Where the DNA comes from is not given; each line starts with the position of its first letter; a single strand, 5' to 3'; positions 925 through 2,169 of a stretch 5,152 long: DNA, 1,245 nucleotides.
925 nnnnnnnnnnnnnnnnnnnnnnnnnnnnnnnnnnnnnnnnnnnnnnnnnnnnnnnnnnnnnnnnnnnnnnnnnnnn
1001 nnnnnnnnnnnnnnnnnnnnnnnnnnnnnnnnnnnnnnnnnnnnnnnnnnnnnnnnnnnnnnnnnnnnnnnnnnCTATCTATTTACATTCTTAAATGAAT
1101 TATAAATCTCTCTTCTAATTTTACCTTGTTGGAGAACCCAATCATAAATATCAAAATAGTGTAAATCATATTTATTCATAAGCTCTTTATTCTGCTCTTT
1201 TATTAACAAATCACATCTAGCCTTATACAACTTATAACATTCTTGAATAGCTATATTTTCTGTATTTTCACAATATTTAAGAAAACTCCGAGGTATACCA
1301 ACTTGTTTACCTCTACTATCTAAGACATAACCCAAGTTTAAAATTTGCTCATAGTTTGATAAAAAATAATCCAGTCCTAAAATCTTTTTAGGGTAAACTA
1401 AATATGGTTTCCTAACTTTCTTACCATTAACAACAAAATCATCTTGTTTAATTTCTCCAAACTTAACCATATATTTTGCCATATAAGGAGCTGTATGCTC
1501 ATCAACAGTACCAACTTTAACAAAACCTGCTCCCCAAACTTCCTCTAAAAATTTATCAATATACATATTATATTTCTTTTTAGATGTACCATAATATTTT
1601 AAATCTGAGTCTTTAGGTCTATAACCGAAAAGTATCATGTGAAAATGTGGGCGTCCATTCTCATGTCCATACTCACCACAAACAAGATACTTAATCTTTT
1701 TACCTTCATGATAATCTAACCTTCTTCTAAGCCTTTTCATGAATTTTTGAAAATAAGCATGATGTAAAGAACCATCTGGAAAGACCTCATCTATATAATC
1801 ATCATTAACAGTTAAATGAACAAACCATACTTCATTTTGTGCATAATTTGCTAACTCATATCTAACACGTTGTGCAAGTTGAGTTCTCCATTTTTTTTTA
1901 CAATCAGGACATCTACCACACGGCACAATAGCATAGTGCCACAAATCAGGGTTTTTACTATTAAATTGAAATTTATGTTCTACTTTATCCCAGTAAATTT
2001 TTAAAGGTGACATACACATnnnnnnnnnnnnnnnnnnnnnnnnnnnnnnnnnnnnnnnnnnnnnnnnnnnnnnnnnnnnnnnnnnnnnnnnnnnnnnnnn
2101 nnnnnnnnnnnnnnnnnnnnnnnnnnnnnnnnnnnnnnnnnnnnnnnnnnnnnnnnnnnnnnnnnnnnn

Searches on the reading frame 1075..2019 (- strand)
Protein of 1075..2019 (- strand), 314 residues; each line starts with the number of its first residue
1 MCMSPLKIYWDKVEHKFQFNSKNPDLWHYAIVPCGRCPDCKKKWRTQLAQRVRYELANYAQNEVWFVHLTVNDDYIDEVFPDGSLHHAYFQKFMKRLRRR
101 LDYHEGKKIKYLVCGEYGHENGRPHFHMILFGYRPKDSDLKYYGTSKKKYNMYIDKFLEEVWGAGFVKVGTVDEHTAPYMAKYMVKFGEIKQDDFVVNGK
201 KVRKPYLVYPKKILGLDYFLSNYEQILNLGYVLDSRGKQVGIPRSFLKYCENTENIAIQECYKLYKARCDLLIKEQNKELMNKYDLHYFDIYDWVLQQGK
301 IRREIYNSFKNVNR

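Call 8: search_protein_families(library=pfam, proteins=[window:1075-2019:-], max_evalue=0.01)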
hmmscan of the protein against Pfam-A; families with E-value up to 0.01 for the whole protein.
window:1075-2019:- (314 aa): 1 family
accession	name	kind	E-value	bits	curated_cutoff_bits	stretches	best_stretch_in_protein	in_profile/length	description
PF23343.2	REP_ORF2-G2P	-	3.4e-20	72.6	27.8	1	65-186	2-97/99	Replication-associated protein ORF2/G2P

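Call 19: find_related_loci(query=window:1075-2019:-, collection=viral_contigs, flank=5000)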
Query window:1075-2019:- (314 aa) in viral_contigs; peptide patterns used: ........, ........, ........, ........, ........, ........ (x = any residue, [..] = any of these).
4 stretches matched a pattern; 3 encode a relative of the query (tblastn E <= 1e-3); 3 distinct loci.
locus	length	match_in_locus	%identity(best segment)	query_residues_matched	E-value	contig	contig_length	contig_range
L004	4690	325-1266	99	1-314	0e+0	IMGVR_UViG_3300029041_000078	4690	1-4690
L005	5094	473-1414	91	1-314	0e+0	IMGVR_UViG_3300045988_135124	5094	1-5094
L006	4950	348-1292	63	1-314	1e-133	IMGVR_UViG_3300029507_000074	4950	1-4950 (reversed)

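Call 25: find_related_loci(query=A1, collection=viral_contigs, flank=6000)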
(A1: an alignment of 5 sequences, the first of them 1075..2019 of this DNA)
Query A1 (314 aa) in viral_contigs; peptide patterns used: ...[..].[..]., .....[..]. (x = any residue, [..] = any of these).
175 stretches matched a pattern; 4 encode a relative of the query (tblastn E <= 1e-3); 4 distinct loci.
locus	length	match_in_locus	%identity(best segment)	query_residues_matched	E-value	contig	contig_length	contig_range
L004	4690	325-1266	99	1-314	0e+0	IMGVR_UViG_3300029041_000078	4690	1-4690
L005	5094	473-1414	91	1-314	0e+0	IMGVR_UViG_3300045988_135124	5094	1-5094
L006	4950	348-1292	63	1-314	1e-133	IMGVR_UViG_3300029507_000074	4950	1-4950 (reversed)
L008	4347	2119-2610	35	31-208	5e-27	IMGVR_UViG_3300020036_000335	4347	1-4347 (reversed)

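Call 28: search_dna_similar(query=window:1075-2019:-, collection=phages, mode=protein, max_rows=60, max_evalue=1e-20)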
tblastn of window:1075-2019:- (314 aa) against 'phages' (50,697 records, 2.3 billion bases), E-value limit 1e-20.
Records with a match: 475; places in all: 475; records where one place covers at least 80% of the query: 102.
Best place of each record, by identity: 60-80% 2; <60% 473.
By first word of the organism name: Microviridae 180; bajarodmic 124; Dulem 29; Gokushovirus 24; Microvirus 15; Capybara 14; Gokushovirinae 11; Blackfly 11; Dipodfec 9; robinz 8; and 15 more.
By host as written in the record: - 183; Ciona robusta 73; Peromyscus fraterculus 64; Homo sapiens 19; Hydrochoerus hydrochaeris 14; Varecia variegata 12; Marmota flaviventris 12; Austrosimulium ungulatum 11; and 28 more.
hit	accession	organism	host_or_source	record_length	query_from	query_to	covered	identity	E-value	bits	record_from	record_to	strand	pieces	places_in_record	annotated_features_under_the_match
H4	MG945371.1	Microviridae sp.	pig feces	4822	1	314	100%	62.5%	3e-126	399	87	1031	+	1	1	similar to VP4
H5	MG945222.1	Microviridae sp.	pig feces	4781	1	314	100%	62.1%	9e-126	398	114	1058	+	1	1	similar to VP4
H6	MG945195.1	Microviridae sp.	dog feces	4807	2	314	100%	42.7%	4e-86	287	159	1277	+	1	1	similar to VP4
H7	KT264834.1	Gokushovirus WZ-2015a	raccoon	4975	1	313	100%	34.4%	4e-58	207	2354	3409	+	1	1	VP4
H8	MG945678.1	Microviridae sp.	pig feces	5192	1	286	91%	35.3%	2e-51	187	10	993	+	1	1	similar to VP4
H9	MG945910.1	Microviridae sp.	chimpanzee feces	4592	1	312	99%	31.1%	1e-32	133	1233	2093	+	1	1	similar to VP4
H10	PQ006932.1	bajarodmic virus 712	Dipodomys merriami feces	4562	29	301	87%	34.4%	2e-24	108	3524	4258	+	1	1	replication initiator protein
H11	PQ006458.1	bajarodmic virus 347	Peromyscus fraterculus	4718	1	304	97%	30.3%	1e-24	109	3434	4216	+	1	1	replication initiator protein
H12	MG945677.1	Microviridae sp.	chimpanzee feces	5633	5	296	93%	31.4%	1e-22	103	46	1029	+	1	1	similar to VP4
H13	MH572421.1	Microviridae sp.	Ciona robusta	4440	32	305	87%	33.1%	7e-25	110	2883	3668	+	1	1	replication initiator protein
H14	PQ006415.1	bajarodmic virus 306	Peromyscus fraterculus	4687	1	307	98%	29.4%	3e-25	111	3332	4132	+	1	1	replication initiator protein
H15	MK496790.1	Capybara microvirus Cap3_SP_441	Hydrochoerus hydrochaeris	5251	14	313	96%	29.8%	3e-25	111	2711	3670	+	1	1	replication initiator protein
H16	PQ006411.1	bajarodmic virus 302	Peromyscus fraterculus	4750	13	303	93%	30.6%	4e-25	110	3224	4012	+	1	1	replication initiator protein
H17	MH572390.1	Microviridae sp.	Ciona robusta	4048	2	302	96%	29.5%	2e-26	115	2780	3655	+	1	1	replication initiator protein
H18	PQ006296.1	bajarodmic virus 197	Peromyscus fraterculus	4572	1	251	80%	35.0%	4e-23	105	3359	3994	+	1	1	replication initiator protein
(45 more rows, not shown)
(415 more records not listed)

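Call 70: find_related_loci(query=A3, collection=viral_contigs, flank=6000)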
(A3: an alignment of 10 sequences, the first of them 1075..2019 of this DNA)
Query A3 (314 aa) in viral_contigs; peptide patterns used: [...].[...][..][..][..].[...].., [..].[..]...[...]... (x = any residue, [..] = any of these).
600 stretches matched a pattern (row limit reached: there are more); 567 encode a relative of the query (tblastn E <= 1e-3); the best 80 are kept; 80 distinct loci.
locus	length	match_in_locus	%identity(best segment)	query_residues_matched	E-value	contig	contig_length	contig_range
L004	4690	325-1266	99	1-314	0e+0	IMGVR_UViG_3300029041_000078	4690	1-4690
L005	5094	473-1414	91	1-314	0e+0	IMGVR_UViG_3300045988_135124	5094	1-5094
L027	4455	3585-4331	32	1-248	5e-36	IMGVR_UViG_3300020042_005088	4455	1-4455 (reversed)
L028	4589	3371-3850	41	32-194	1e-31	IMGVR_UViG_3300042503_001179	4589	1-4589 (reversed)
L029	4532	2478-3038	35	2-186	2e-31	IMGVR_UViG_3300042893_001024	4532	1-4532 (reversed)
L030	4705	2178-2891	33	2-251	2e-31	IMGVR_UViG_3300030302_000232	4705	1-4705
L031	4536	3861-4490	35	32-244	7e-31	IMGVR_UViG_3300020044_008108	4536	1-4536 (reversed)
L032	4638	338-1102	32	2-260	2e-30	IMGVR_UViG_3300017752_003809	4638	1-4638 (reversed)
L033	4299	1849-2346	38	14-186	2e-30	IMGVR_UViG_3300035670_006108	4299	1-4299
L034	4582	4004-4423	43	32-186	2e-30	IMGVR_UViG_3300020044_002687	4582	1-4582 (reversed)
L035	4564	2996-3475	39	32-206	3e-30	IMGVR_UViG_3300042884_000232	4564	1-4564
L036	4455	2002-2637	32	2-242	8e-30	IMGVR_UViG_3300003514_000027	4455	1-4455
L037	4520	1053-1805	34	2-259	8e-30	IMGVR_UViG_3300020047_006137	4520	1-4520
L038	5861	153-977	30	31-290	4e-30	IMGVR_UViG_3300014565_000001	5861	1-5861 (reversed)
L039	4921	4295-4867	38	2-206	1e-29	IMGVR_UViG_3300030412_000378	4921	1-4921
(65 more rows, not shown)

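Call 79: search_solved_structures(query=window:1075-2019:-, max_evalue=1, show_alignments=1)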
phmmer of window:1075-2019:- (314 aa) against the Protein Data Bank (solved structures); distinct sequences matched with E-value up to 1: 2.
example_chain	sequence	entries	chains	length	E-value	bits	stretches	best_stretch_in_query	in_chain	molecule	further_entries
3nkz_A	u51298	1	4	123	0.96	11.9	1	218-274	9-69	Flagellar protein fliT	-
8rm1_D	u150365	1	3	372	0.98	11.8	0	211-272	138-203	Envelope glycoprotein gp130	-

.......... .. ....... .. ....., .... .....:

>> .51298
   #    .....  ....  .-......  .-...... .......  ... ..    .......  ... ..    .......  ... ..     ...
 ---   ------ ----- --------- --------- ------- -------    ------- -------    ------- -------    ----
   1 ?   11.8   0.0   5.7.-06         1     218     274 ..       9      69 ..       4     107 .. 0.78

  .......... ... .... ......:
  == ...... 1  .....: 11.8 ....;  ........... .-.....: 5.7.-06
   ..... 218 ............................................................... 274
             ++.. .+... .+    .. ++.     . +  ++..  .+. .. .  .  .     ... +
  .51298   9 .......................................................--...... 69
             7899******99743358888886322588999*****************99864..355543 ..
